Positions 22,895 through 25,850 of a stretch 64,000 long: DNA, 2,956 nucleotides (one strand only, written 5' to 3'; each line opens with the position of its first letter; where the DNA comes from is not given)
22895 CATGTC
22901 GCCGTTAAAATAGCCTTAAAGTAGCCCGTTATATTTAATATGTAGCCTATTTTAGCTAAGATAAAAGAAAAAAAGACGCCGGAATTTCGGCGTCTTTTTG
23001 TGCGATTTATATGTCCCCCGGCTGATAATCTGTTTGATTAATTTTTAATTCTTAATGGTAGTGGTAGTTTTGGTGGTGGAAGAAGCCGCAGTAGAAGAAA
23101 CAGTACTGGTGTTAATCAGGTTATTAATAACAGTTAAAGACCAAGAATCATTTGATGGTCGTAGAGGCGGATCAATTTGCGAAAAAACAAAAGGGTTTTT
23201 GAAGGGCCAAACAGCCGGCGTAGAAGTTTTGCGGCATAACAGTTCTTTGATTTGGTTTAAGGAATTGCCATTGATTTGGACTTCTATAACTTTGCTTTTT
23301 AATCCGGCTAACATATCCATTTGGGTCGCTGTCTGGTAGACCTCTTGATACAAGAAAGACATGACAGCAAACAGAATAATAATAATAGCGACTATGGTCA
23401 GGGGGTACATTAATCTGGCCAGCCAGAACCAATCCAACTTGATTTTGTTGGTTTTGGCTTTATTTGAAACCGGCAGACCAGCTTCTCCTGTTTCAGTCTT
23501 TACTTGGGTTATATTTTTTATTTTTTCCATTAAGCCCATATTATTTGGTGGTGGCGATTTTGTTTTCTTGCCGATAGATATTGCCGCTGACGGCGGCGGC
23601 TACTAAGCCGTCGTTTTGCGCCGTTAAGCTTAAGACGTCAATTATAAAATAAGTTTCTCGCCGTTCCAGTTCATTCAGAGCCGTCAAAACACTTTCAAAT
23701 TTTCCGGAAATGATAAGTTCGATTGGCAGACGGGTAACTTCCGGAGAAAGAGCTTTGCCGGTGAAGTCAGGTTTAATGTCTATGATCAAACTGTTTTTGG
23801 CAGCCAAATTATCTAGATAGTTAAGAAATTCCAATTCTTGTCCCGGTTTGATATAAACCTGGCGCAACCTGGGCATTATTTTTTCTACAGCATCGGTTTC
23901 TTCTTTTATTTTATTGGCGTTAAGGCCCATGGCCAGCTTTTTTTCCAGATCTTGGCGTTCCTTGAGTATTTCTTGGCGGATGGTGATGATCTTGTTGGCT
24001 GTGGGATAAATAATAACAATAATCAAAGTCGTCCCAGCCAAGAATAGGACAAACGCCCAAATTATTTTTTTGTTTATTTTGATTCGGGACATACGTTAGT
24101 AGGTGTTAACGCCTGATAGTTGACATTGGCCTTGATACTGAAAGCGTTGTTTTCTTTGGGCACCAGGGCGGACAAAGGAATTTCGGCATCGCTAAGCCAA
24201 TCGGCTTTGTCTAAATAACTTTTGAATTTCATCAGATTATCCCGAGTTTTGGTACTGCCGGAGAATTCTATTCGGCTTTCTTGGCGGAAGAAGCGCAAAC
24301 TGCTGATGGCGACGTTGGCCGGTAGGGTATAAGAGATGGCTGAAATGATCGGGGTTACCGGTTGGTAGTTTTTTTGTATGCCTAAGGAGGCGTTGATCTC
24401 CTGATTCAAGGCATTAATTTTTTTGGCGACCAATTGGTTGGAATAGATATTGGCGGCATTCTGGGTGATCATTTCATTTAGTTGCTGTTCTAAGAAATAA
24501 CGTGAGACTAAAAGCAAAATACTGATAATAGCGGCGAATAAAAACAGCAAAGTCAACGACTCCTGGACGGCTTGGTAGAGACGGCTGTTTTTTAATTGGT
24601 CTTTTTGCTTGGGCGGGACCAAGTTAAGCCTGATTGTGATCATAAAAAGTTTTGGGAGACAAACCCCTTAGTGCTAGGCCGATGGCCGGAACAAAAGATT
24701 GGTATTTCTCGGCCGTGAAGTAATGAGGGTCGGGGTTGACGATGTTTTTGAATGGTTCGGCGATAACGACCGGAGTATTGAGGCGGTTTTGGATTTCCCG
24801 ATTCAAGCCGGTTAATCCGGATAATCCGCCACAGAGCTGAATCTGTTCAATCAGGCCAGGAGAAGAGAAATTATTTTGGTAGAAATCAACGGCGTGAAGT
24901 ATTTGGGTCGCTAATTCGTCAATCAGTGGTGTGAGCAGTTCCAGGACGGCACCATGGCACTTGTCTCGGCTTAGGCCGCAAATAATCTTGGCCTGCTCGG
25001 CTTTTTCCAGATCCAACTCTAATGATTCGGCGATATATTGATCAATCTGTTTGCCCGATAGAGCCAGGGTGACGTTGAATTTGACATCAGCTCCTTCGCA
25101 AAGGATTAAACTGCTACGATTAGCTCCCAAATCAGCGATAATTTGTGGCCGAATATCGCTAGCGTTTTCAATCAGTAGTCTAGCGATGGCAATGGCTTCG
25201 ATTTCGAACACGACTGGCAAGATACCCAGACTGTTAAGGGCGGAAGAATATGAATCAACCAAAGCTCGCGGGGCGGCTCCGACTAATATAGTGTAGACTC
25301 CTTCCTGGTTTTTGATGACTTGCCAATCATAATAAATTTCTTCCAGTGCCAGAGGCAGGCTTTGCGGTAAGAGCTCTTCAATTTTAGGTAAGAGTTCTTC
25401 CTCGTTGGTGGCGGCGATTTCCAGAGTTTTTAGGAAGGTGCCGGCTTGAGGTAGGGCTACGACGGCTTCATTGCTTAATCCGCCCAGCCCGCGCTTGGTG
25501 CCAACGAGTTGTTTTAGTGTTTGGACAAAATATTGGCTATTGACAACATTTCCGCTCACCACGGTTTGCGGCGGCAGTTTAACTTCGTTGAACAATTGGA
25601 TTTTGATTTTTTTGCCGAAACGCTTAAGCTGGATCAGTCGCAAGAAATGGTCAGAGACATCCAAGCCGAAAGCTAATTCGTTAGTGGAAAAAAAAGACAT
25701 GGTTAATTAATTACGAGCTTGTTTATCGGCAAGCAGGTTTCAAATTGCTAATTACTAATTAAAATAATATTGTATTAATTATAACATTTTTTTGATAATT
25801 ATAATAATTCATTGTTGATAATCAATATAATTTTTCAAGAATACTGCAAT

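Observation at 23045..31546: Compact type IV pilus locus (pilB-pilC-four pilin-like genes-pilX-like, then pilM-pilN-pilO plus one gene) lacking pilD, pilT, a secretin and a major pilin in the window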

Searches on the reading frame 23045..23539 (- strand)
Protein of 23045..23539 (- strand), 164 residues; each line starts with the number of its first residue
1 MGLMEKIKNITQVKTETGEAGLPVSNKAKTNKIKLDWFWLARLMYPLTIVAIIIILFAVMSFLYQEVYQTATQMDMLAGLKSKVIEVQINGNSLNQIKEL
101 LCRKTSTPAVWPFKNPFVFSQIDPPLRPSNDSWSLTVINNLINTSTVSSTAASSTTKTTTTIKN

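Call 3: search_protein_families(library=pfam, proteins=[window:23045-23539:-], max_evalue=0.1)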
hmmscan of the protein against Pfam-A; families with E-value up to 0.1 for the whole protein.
window:23045-23539:- (164 aa): 0 families

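Call 4: search_protein_families(library=ncbifam, proteins=[window:23045-23539:-], max_evalue=0.1)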
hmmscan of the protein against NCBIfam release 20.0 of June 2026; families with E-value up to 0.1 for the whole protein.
window:23045-23539:- (164 aa): 1 family
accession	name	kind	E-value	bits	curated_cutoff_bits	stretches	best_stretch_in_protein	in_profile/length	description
NF049847.1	FtsL_COG5462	equivalog_domain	0.059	13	50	1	49-86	4-41/85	cell division protein FtsL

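Call 15: search_protein_families(library=pfam, proteins=[window:23045-23539:-], max_evalue=10)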
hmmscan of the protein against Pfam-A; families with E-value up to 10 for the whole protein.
window:23045-23539:- (164 aa): 1 family
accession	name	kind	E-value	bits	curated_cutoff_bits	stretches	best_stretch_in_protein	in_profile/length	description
PF19084.5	DUF5775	-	0.2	12.4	28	1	47-85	9-46/81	Family of unknown function (DUF5775)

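Call 39: find_homologous_proteins(query=window:23045-23539:-, max_evalue=0.001)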
Query window:23045-23539:- (164 aa): 3 proteins with E <= 0.001 among 57 candidates.
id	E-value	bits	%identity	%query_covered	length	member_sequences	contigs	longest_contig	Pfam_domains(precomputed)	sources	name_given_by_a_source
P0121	3.1e-97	341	100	98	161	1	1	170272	-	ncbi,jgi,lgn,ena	ncbi:MAG: hypothetical protein WC473_04930 [Patescibacteria group bacterium]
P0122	2.9e-90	318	91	100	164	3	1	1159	-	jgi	jgi:hypothetical protein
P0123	3.0e-67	243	72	84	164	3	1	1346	-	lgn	-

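Call 47: search_solved_structures(query=A3, max_evalue=10)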
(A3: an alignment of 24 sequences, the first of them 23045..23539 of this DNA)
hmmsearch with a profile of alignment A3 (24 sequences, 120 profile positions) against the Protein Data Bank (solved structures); distinct sequences matched with E-value up to 10: 6.
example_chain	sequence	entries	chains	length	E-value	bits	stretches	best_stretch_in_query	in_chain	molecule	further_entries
8qag_A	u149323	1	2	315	0.012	18.7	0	6-46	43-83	sc-CC-6-95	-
6btm_C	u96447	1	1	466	0.83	12.7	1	28-68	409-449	Alternative Complex III subunit C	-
8amz_M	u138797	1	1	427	1.3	12.1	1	61-96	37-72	AAA domain-containing protein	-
1eke_A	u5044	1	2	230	1.4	12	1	57-96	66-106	RIBONUCLEASE HII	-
9esi_n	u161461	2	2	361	4.1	10.5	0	57-109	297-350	Uncharacterized protein C17A2.08c | Uncharacterized protein C17A2.08c (PAXBP1)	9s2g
2zqm_A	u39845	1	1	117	7.8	9.5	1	58-100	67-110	Prefoldin beta subunit 1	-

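Call 61: predict_structure(alignment_id=A4)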
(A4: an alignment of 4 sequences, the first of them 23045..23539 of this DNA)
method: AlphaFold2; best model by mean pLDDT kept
length: 164 residues; sequences in the alignment: 4
mean_pLDDT: 53.5   pTM: 0.22
mean pLDDT of the five models: 53.5, 53.5, 50.4, 49.9, 48.1
residues with pLDDT >= 90: 8; 70-90: 24; 50-70: 43; < 50: 89
segments of 3 or more residues with pLDDT < 50: 11-30, 83-89, 104-120, 122-159, 161-164
pLDDT, mean of each block of 10 residues (from residue 1): 51 40 43 65 83 91 75 56 48 57 48 41 44 41 40 40 40
secondary structure, 60 per line:
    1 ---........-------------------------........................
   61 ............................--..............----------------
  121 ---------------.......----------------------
elements in order: H4-11 H37-88 H91-104 H136-142

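Call 82: search_protein_families(library=padloc, proteins=[window:23045-23539:-], max_evalue=0.01)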
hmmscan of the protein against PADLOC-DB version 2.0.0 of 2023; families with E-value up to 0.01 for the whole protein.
window:23045-23539:- (164 aa): 0 families

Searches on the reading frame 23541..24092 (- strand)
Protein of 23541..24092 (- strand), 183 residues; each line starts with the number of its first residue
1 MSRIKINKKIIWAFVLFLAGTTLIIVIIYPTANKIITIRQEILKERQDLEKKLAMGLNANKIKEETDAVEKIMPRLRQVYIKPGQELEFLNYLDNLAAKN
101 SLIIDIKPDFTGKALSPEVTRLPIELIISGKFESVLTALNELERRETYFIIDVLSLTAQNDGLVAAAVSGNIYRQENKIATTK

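Call 3: search_protein_families(library=pfam, proteins=[window:23541-24092:-], max_evalue=0.1)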
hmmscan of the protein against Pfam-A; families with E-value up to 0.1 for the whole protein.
window:23541-24092:- (183 aa): 1 family
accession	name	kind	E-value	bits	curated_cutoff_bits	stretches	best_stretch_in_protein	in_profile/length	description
PF10741.14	T2SSM_b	-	0.032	14.6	21.7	1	113-159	47-88/111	Type II secretion system (T2SS), protein M subtype b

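Call 4: search_protein_families(library=ncbifam, proteins=[window:23541-24092:-], max_evalue=0.1)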
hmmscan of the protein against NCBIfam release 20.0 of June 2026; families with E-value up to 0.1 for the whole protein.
window:23541-24092:- (183 aa): 2 families
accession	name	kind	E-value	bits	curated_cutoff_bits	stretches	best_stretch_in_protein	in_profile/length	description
NF040576.1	T2SS_GspM_XpsM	equivalog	0.015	14.9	60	0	120-162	114-156/180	type II secretion system protein GspM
NF005594.0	PRK07326.1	equivalog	0.05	13.1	271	1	114-161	100-146/237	SDR family oxidoreductase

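Call 46: search_solved_structures(query=A2, max_evalue=10)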
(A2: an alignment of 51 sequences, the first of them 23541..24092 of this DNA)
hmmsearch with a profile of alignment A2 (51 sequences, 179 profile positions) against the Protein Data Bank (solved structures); distinct sequences matched with E-value up to 10: 20.
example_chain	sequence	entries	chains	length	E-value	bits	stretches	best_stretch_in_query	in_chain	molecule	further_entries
3jc8_Oa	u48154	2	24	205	2.1e-11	46.6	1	16-168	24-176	PilO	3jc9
2rjz_A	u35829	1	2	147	1.7e-07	33.9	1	115-177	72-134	PilO protein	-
5uvr_A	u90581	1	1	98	2.1e-06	30.3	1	115-177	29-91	PilO protein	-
6un9_A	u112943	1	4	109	0.029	16.8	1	34-98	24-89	Uncharacterized protein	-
6kny_A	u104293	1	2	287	0.043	16.3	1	107-159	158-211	Protein Amuc_1100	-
6lad_A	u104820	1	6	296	0.044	16.2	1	107-159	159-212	Amuc_1100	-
6laf_A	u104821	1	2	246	0.096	15.1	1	107-159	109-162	Amuc_1100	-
1xtc_D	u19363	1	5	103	0.3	13.5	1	16-68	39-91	CHOLERA TOXIN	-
6w6l_6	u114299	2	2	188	0.37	13.2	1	10-75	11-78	Calcium load-activated calcium channel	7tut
7wz8_C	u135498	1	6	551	0.98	11.8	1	32-79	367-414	SNAP-tag,C-type lectin domain family 4 member K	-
9u6f_G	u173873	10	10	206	0.99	11.8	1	44-92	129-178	V-type ATP synthase subunit D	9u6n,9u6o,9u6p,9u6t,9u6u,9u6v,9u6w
3w3a_G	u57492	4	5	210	1.1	11.7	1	44-92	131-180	V-type ATP synthase subunit D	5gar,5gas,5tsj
6iru_A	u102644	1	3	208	1.1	11.7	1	42-100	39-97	peptidase DR_1070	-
3a5c_G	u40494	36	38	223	1.2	11.6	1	44-92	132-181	V-type ATP synthase subunit D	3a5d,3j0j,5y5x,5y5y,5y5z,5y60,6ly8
6a4t_A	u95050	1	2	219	1.2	11.5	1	42-100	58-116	Peptidase E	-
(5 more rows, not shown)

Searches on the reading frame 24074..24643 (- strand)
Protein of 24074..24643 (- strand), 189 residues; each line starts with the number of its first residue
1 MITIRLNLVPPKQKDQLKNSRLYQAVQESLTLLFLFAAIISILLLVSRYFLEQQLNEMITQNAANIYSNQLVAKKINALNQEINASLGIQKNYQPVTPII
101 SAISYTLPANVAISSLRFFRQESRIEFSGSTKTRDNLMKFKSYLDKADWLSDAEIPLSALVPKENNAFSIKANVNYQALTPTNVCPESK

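Call 3: search_protein_families(library=pfam, proteins=[window:24074-24643:-], max_evalue=0.1)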
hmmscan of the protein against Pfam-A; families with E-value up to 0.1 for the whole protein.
window:24074-24643:- (189 aa): 1 family
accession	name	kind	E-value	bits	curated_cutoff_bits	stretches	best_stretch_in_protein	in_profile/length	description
PF05137.18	PilN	-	3.8e-05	24.1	22.8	1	102-173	5-77/78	Fimbrial assembly protein (PilN)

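Call 4: search_protein_families(library=ncbifam, proteins=[window:24074-24643:-], max_evalue=0.1)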
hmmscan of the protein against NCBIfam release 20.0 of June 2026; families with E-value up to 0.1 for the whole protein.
window:24074-24643:- (189 aa): 0 families

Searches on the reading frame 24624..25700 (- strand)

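Call 3: search_protein_families(library=pfam, proteins=[window:24624-25700:-], max_evalue=0.1)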
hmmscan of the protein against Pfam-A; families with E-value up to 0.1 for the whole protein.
window:24624-25700:- (358 aa): 3 families
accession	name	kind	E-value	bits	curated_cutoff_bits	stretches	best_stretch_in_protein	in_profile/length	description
PF11104.14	PilM_2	-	6.2e-41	140.9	27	1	12-346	1-339/340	Type IV pilus assembly protein PilM;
PF14450.12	FtsA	-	1.4e-05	25.9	31.8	1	189-329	3-124/127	Cell division protein FtsA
PF06723.19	MreB_Mbl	-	0.057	12.7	27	0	256-316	246-306/327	MreB/Mbl protein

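Call 4: search_protein_families(library=ncbifam, proteins=[window:24624-25700:-], max_evalue=0.1)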
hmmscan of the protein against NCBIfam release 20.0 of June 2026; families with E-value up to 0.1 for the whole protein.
window:24624-25700:- (358 aa): 5 families
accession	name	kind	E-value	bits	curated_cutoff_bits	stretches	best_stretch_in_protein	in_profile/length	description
TIGR01175.1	pilM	subfamily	2e-47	161.9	133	1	9-347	4-348/348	type IV pilus assembly protein PilM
NF045709.1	Amuc_1101_fam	equivalog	2.1e-13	50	650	1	113-321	106-322/608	Amuc_1101 family PilM-like pilus complex protein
TIGR01174.1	ftsA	equivalog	2e-06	27.1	175.85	1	187-316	199-347/371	cell division protein FtsA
NF011660.0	PRK15080.1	equivalog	0.0014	17.9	182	1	183-313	140-257/277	ethanolamine utilization protein EutJ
TIGR02529.1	EutJ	subfamily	0.0036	16.8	152.1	1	181-312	105-223/239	ethanolamine utilization protein EutJ family protein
